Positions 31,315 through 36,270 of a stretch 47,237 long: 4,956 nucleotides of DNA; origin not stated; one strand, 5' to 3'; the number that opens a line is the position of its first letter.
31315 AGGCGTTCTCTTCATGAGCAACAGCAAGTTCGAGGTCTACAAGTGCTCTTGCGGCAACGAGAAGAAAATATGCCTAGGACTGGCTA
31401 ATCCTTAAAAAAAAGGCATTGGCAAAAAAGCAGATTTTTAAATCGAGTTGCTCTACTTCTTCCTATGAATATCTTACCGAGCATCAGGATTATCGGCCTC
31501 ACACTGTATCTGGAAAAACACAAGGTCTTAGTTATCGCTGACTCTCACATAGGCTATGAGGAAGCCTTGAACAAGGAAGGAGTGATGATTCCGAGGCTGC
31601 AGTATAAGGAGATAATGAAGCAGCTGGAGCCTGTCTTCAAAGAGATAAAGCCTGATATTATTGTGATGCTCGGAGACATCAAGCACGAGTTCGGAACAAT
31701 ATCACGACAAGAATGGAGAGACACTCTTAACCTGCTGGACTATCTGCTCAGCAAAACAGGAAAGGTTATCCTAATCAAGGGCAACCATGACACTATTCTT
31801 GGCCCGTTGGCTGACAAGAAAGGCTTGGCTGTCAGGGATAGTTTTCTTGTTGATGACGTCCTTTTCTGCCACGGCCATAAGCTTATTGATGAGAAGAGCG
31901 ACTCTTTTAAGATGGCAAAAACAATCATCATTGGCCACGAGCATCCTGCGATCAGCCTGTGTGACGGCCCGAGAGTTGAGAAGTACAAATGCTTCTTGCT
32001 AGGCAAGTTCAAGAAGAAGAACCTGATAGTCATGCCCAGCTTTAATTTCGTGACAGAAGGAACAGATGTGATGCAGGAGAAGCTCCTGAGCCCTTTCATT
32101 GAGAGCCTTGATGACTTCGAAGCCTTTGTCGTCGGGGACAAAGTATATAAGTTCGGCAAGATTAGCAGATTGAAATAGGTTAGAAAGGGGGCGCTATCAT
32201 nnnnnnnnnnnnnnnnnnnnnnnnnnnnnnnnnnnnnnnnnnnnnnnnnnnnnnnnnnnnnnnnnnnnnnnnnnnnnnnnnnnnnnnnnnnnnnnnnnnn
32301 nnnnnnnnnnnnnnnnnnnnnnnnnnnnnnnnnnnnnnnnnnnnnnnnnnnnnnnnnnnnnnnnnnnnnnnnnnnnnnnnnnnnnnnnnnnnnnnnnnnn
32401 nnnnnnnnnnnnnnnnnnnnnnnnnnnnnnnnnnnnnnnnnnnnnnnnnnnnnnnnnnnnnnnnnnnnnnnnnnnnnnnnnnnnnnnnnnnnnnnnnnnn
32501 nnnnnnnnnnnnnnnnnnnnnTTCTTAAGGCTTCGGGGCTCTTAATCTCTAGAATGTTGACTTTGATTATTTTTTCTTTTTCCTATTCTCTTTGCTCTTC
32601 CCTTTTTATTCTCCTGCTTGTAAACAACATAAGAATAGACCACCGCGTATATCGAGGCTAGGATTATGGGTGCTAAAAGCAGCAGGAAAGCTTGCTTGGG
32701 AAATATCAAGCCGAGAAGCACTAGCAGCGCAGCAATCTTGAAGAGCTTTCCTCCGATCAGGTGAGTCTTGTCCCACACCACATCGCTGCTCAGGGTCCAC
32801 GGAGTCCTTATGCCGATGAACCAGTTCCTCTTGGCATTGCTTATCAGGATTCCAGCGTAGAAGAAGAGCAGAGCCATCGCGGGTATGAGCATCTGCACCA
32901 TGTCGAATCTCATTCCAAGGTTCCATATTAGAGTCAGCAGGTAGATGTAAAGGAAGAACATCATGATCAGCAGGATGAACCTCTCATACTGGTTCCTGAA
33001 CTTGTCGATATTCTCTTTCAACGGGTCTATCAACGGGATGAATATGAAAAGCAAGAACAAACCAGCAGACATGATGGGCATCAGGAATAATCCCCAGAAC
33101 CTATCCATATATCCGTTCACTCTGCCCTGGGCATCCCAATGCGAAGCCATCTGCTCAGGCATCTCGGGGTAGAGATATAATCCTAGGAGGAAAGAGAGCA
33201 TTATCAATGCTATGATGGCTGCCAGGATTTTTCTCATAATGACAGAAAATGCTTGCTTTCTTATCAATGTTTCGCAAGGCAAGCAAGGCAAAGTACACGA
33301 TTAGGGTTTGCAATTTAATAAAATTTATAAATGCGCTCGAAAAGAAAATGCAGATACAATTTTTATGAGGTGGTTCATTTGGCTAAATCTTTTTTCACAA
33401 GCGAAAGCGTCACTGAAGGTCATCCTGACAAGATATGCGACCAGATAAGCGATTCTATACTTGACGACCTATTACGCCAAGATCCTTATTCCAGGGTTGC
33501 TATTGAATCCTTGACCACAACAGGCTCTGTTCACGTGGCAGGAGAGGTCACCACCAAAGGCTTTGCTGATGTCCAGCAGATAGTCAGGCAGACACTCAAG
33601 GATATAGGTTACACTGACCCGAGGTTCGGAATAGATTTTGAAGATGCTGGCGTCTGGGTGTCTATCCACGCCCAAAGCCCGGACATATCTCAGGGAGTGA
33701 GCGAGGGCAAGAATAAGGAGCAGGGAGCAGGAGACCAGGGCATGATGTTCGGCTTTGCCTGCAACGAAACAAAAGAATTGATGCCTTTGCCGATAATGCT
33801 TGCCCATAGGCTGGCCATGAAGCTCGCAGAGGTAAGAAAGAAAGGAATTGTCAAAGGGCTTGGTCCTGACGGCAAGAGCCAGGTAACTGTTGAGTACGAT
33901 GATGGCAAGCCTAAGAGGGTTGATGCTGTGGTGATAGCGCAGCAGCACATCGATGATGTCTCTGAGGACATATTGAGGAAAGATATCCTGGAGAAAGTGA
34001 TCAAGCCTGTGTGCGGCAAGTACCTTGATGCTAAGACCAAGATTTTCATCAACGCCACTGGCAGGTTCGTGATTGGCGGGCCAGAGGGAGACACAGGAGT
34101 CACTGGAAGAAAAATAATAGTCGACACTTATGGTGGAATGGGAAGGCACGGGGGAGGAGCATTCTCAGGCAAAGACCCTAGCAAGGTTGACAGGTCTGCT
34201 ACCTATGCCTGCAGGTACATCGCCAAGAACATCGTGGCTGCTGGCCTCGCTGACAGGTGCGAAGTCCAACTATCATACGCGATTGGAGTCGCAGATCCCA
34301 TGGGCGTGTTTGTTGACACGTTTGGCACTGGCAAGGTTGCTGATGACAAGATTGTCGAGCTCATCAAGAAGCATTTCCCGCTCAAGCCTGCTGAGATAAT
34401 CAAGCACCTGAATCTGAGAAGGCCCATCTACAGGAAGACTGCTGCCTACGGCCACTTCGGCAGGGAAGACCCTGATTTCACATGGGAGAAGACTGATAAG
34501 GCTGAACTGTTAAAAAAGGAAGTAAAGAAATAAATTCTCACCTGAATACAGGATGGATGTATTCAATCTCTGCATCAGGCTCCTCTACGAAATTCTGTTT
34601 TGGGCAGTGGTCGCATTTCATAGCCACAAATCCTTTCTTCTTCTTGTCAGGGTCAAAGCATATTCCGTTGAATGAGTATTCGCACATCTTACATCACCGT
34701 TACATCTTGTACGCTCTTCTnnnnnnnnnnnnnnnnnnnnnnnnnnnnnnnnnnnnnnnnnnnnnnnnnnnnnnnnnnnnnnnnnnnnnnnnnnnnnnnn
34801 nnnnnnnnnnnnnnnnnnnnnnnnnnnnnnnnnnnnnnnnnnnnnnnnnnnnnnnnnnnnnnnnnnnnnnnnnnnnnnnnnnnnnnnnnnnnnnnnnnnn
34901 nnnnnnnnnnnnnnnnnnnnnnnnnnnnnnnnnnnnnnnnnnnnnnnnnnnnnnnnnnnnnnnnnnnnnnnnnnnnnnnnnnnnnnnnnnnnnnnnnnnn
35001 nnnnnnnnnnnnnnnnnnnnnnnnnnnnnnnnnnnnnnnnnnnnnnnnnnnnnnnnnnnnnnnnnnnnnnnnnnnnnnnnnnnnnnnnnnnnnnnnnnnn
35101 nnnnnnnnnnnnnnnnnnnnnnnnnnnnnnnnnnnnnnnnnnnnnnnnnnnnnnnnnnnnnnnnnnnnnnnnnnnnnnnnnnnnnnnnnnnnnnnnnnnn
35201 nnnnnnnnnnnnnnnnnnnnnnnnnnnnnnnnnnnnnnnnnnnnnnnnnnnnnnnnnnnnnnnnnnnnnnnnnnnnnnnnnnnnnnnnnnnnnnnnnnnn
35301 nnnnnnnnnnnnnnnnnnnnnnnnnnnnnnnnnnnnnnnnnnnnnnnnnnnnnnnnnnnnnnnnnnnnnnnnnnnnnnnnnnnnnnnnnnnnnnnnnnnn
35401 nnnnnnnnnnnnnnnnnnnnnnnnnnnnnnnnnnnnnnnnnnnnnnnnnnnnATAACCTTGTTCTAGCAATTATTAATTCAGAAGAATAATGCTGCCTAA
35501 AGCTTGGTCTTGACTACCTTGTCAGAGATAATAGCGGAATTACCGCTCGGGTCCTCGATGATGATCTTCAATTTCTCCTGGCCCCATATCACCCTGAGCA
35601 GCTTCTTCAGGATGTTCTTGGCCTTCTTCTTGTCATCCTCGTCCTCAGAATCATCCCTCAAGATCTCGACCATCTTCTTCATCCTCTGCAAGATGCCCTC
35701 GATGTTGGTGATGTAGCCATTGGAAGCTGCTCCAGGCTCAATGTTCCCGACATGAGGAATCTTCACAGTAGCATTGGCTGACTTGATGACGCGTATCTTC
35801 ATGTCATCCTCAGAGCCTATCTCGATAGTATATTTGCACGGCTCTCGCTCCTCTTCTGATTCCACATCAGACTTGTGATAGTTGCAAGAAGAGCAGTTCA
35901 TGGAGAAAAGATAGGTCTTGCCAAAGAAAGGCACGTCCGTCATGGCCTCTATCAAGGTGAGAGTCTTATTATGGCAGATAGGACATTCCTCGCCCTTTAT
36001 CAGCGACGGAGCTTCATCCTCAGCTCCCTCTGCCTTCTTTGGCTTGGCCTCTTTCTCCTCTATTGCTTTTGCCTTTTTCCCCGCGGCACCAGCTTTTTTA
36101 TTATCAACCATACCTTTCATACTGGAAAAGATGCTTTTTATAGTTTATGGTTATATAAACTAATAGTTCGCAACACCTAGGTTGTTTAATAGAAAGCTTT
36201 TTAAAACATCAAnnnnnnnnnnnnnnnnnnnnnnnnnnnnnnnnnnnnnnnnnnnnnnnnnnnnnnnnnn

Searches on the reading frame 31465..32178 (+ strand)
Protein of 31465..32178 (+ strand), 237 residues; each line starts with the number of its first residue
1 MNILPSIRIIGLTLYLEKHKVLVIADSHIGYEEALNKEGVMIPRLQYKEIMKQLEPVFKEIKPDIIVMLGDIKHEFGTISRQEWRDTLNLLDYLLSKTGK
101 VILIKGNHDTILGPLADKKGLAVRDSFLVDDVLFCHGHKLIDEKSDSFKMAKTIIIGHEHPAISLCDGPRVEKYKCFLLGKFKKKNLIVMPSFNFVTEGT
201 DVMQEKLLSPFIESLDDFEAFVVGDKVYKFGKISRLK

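Call 3: search_protein_families(library=pfam, proteins=[window:31465-32178:+], max_evalue=0.01)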
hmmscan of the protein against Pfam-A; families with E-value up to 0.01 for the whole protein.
window:31465-32178:+ (237 aa): 2 families
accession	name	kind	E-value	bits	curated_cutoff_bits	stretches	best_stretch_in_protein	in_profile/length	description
PF00149.33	Metallophos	-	1.2e-10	42.6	21.5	1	20-141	2-117/191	Calcineurin-like phosphoesterase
PF12850.12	Metallophos_2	-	5.5e-06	26.9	27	1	20-162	2-119/154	Calcineurin-like phosphoesterase superfamily domain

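Call 4: search_protein_families(library=ncbifam, proteins=[window:31465-32178:+], max_evalue=0.01)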
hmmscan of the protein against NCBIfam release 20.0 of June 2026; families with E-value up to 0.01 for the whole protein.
window:31465-32178:+ (237 aa): 5 families
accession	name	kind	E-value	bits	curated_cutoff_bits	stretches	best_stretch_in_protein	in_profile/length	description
TIGR00024.1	SbcD_rel_arch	hypoth_equivalog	5.2e-56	189.9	115.2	1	20-236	16-221/224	putative phosphoesterase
TIGR04123.1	P_estr_lig_assc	hypoth_equivalog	1e-30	106.7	150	1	14-224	16-201/207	ligase-associated DNA damage response endonuclease PdeM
TIGR00040.1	yfcE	subfamily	0.0015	18.6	56.25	0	53-160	18-116/158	YfcE family phosphodiesterase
TIGR03729.1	acc_ester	subfamily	0.004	16.6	148.25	0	43-111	13-74/239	putative phosphoesterase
TIGR00583.1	mre11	equivalog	0.0065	15.5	434.6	0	20-78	5-58/405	DNA repair protein (mre11)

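Call 5: search_protein_families(library=padloc, proteins=[window:31465-32178:+], max_evalue=0.01)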
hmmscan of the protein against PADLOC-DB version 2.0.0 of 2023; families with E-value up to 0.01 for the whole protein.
window:31465-32178:+ (237 aa): 1 family
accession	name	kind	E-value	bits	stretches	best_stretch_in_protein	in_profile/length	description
PDLC04908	PDC-S10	-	0.0012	16.1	1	61-117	28-79/223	-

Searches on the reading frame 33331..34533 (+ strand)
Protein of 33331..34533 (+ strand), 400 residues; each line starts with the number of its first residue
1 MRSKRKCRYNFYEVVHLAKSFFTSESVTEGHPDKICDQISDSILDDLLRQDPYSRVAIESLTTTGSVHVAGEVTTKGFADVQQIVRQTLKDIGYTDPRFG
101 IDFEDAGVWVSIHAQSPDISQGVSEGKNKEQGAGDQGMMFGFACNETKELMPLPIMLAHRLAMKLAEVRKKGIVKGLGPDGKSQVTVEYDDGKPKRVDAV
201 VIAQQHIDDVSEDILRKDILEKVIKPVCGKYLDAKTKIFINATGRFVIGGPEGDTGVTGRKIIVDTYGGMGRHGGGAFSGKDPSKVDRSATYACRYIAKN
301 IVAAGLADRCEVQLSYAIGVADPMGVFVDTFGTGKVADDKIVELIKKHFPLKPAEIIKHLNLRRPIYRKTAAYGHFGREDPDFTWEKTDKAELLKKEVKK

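Call 58: search_protein_families(library=pfam, proteins=[window:33331-34533:+], max_evalue=0.0001)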
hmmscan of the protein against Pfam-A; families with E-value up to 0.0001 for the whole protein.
window:33331-34533:+ (400 aa): 3 families
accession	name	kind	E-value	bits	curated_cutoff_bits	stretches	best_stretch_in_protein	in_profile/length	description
PF02773.21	S-AdoMet_synt_C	-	1.1e-69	233.2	25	1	248-387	1-138/138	S-adenosylmethionine synthetase, C-terminal domain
PF02772.21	S-AdoMet_synt_M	-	1.4e-47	161.2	29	1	130-246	1-120/120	S-adenosylmethionine synthetase, central domain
PF00438.25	S-AdoMet_synt_N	-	1.3e-39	135.1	33.1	1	20-117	2-99/99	S-adenosylmethionine synthetase, N-terminal domain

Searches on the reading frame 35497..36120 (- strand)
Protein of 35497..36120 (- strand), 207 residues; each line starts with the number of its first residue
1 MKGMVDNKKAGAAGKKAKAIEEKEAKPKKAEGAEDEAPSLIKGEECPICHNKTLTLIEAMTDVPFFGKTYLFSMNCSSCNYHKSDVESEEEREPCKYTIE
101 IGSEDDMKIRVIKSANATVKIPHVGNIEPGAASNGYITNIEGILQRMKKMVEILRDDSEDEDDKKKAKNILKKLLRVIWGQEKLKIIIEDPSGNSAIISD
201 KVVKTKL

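Call 58: search_protein_families(library=pfam, proteins=[window:35497-36120:-], max_evalue=0.0001)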
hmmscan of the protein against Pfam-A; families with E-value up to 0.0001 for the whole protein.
window:35497-36120:- (207 aa): 2 families
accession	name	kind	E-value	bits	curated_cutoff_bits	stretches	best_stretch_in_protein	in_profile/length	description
PF22794.1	jr-ZPR1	-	3.3e-19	69.5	27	1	105-199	1-98/125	ZPR1 jelly-roll domain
PF03367.19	Zn_ribbon_ZPR1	-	5e-08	32.7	23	1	45-89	8-51/56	ZPR1 zinc-finger domain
